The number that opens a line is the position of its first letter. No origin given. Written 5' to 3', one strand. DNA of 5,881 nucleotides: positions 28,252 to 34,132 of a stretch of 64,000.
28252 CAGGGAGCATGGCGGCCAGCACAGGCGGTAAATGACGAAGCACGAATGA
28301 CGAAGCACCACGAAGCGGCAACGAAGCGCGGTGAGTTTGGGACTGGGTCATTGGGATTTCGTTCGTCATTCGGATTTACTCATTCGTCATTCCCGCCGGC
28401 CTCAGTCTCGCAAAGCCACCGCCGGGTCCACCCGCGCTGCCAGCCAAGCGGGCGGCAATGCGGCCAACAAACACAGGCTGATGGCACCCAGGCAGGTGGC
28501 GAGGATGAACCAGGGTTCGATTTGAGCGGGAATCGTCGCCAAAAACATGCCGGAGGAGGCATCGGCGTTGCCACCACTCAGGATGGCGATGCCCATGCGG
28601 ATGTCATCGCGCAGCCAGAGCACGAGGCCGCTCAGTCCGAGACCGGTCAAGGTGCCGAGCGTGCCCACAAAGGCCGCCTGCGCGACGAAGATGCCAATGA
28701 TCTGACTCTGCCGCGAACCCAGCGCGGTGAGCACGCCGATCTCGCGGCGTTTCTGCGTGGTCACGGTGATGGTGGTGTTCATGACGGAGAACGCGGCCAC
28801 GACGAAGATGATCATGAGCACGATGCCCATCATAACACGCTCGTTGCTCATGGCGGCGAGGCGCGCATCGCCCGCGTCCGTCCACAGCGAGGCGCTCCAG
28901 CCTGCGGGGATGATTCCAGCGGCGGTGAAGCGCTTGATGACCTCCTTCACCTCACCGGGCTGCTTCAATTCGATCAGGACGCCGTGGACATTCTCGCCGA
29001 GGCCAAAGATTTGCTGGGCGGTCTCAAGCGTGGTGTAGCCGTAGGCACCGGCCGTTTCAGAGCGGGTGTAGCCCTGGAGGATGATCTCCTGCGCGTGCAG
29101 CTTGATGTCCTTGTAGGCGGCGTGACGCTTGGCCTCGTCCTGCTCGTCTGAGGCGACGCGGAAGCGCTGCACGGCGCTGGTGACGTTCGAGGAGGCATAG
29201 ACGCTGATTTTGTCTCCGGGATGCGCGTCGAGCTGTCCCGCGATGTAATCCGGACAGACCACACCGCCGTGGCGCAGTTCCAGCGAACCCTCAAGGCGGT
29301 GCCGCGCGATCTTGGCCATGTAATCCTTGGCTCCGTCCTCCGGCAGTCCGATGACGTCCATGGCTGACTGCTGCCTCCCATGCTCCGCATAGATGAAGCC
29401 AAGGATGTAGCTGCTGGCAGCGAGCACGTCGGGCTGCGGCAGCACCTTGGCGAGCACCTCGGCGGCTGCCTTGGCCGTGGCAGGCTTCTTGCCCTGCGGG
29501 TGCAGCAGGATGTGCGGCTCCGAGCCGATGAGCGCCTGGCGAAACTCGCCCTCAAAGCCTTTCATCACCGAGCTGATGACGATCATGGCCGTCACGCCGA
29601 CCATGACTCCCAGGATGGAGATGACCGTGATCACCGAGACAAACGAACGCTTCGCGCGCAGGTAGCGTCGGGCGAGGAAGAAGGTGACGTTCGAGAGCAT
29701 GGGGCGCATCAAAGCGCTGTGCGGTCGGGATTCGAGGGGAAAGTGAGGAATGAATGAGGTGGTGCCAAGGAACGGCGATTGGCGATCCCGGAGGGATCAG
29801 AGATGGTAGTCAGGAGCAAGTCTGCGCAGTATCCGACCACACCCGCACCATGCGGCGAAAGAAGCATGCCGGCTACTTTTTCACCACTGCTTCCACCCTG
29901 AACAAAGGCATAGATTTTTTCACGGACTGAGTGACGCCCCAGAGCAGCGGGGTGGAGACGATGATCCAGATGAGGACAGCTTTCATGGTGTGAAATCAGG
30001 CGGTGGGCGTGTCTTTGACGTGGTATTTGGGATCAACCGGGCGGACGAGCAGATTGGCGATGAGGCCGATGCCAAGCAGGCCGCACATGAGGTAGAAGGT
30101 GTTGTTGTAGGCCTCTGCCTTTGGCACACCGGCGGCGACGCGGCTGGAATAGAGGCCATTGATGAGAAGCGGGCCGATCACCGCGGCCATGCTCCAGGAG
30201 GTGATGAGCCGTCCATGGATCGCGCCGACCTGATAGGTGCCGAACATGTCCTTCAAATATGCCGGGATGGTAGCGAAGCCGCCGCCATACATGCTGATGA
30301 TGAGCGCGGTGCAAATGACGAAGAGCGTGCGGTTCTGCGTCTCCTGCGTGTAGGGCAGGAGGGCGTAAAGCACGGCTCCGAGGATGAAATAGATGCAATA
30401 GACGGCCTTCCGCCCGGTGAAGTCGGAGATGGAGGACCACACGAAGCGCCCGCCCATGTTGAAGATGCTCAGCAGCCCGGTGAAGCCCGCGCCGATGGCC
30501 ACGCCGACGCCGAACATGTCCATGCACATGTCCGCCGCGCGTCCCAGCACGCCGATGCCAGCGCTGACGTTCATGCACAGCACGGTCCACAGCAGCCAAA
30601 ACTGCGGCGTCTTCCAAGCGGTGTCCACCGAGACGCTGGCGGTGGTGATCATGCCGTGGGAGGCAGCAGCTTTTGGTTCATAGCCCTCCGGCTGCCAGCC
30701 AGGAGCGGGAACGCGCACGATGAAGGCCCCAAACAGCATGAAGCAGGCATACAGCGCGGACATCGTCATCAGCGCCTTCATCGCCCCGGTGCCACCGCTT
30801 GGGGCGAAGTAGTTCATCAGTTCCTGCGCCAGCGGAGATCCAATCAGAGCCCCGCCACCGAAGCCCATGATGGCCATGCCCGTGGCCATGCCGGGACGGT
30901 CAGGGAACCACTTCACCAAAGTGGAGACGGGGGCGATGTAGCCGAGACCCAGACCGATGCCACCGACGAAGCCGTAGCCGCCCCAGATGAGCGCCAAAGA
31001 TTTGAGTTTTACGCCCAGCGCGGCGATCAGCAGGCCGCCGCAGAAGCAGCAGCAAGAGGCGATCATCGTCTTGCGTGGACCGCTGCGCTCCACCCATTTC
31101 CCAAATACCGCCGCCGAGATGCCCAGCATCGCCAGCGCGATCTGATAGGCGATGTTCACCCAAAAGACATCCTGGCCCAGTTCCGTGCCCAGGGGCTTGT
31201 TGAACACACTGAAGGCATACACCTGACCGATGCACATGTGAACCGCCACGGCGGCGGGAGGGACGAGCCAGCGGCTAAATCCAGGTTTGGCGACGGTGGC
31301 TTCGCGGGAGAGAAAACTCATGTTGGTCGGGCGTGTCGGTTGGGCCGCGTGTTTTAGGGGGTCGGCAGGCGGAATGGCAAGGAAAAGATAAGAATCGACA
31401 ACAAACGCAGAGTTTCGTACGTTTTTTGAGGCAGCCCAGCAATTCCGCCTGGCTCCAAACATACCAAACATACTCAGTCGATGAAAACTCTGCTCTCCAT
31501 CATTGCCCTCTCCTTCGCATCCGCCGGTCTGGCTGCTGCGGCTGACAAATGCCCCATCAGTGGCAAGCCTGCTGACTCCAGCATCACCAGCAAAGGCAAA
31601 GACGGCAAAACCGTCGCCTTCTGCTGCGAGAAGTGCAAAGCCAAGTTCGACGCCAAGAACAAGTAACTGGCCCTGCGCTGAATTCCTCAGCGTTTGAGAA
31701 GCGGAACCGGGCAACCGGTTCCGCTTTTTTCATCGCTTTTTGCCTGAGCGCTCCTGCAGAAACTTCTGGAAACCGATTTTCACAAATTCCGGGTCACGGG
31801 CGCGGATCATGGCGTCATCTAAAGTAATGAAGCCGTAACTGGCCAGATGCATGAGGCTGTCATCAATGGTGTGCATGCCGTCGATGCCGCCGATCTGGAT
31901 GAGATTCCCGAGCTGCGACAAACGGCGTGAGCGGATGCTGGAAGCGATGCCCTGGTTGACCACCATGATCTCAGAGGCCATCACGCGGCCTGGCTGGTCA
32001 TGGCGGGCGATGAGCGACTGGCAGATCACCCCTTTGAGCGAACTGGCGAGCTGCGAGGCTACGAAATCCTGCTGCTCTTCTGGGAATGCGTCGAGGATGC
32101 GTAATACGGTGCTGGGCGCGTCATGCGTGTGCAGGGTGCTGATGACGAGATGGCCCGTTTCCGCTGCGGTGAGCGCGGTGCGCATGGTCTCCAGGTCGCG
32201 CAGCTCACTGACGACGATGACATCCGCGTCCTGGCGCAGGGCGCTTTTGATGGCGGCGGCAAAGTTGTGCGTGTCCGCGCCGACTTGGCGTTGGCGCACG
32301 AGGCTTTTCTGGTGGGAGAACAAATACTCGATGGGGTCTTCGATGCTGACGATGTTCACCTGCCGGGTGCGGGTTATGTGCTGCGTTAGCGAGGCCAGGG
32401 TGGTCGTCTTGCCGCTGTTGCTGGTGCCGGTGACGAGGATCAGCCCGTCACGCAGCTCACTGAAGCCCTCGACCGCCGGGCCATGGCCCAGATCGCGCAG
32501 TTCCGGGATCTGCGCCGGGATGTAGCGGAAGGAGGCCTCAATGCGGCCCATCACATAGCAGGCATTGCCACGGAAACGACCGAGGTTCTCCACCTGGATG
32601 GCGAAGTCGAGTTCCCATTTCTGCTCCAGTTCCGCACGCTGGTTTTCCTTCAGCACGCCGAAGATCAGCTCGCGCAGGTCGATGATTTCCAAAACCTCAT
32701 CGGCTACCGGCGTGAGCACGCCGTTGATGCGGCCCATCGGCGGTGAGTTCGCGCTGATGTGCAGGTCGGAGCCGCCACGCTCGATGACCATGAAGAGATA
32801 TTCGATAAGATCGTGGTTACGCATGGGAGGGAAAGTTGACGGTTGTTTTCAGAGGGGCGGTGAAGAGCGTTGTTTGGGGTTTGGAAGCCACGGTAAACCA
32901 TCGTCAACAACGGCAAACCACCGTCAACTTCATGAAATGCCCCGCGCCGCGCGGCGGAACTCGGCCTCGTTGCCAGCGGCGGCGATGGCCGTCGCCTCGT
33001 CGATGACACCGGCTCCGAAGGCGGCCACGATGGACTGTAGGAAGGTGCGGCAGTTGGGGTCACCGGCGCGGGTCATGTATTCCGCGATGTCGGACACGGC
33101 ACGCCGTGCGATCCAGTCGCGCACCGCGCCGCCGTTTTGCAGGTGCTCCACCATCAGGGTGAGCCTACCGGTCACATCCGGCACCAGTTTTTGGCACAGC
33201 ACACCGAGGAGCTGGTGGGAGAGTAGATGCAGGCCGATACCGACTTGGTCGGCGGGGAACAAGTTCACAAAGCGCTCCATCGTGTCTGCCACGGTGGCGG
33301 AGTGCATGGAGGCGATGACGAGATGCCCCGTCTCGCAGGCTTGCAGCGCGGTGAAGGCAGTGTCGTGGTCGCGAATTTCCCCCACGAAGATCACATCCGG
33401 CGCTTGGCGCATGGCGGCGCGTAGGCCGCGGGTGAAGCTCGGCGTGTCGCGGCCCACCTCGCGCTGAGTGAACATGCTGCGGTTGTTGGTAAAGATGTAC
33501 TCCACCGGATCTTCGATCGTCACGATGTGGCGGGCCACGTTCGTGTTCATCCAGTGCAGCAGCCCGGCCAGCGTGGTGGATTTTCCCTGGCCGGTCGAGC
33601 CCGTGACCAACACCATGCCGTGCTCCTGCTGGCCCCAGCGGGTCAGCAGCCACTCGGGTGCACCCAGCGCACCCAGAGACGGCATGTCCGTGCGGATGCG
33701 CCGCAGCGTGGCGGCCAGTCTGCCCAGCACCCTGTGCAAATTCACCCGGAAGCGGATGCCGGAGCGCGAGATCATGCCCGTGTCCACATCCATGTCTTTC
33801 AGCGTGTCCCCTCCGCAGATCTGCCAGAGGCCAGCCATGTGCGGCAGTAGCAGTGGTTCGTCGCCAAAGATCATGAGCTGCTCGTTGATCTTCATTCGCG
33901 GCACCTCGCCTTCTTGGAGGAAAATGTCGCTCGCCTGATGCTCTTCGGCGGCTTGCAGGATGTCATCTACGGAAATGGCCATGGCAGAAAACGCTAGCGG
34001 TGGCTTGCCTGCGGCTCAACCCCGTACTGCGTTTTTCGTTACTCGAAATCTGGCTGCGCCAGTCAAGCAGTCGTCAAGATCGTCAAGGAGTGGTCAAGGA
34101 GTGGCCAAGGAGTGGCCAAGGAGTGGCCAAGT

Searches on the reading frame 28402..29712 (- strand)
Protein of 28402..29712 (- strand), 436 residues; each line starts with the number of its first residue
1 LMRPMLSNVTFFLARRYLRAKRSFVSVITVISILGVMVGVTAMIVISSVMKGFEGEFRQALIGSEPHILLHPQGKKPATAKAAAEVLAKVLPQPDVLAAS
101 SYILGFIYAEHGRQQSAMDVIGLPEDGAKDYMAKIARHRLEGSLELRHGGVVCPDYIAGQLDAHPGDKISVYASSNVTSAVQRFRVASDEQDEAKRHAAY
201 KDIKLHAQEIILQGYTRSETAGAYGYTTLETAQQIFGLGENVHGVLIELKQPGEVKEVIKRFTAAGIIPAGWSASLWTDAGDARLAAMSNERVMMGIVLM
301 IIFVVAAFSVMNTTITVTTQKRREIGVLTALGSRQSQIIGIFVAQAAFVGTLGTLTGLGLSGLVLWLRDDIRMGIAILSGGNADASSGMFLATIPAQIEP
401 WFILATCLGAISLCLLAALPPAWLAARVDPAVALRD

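Call 73: search_protein_families(library=pfam, proteins=[window:28402-29712:-], max_evalue=0.00001)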
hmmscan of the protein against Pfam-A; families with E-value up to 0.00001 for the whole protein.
window:28402-29712:- (436 aa): 2 families
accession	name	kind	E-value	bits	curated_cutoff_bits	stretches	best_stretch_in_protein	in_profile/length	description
PF02687.27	FtsX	-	7.3e-18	65.2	25.5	1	297-430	2-120/120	FtsX-like permease C-terminal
PF12704.14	MacB_PCD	-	2e-08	35.2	27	1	29-188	1-152/207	MacB-like periplasmic core domain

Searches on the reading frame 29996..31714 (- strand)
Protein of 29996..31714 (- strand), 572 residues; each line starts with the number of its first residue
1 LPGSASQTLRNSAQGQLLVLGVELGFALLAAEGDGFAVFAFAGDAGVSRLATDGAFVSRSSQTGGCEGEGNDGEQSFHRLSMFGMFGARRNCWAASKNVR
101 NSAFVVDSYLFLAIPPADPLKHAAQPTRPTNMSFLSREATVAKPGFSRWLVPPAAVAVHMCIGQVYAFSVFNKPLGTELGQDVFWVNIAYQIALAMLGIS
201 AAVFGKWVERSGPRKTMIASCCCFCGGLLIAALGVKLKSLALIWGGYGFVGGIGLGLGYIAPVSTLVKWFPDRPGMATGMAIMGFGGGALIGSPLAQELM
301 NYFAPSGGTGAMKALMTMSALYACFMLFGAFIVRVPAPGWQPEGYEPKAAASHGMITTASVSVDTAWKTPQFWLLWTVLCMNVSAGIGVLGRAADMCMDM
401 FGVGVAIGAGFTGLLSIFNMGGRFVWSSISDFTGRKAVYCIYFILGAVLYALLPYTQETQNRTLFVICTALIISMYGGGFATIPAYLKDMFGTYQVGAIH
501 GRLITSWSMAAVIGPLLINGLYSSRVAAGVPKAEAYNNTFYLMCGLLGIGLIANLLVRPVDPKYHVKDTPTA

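Call 73: search_protein_families(library=pfam, proteins=[window:29996-31714:-], max_evalue=0.00001)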
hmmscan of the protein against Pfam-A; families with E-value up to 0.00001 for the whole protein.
window:29996-31714:- (572 aa): 1 family
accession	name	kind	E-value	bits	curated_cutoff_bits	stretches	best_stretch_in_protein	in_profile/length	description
PF07690.21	MFS_1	-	3e-27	95.9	33.4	2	162-431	9-263/347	Major Facilitator Superfamily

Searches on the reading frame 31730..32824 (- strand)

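Call 73: search_protein_families(library=pfam, proteins=[window:31730-32824:-], max_evalue=0.00001)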
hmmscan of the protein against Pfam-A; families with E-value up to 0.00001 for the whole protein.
window:31730-32824:- (364 aa): 1 family
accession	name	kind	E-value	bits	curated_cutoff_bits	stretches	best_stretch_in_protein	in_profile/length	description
PF00437.27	T2SSE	-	1.5e-40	139.4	24.9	1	123-277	139-283/370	Type II/IV secretion system protein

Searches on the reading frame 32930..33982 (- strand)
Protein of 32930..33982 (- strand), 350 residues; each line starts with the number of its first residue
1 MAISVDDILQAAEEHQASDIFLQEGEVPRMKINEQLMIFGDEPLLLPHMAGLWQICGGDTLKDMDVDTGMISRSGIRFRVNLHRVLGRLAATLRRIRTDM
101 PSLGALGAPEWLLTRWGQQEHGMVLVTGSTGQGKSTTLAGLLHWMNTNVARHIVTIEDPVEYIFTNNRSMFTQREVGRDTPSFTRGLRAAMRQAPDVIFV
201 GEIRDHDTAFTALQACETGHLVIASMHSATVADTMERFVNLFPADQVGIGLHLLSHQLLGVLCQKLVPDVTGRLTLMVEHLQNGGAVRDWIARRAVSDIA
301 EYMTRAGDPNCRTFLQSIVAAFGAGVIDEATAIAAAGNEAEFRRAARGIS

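Call 73: search_protein_families(library=pfam, proteins=[window:32930-33982:-], max_evalue=0.00001)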
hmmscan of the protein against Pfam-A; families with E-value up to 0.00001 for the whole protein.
window:32930-33982:- (350 aa): 1 family
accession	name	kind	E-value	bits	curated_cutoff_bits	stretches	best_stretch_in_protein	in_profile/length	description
PF00437.27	T2SSE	-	1.5e-42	146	24.9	1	96-270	117-281/370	Type II/IV secretion system protein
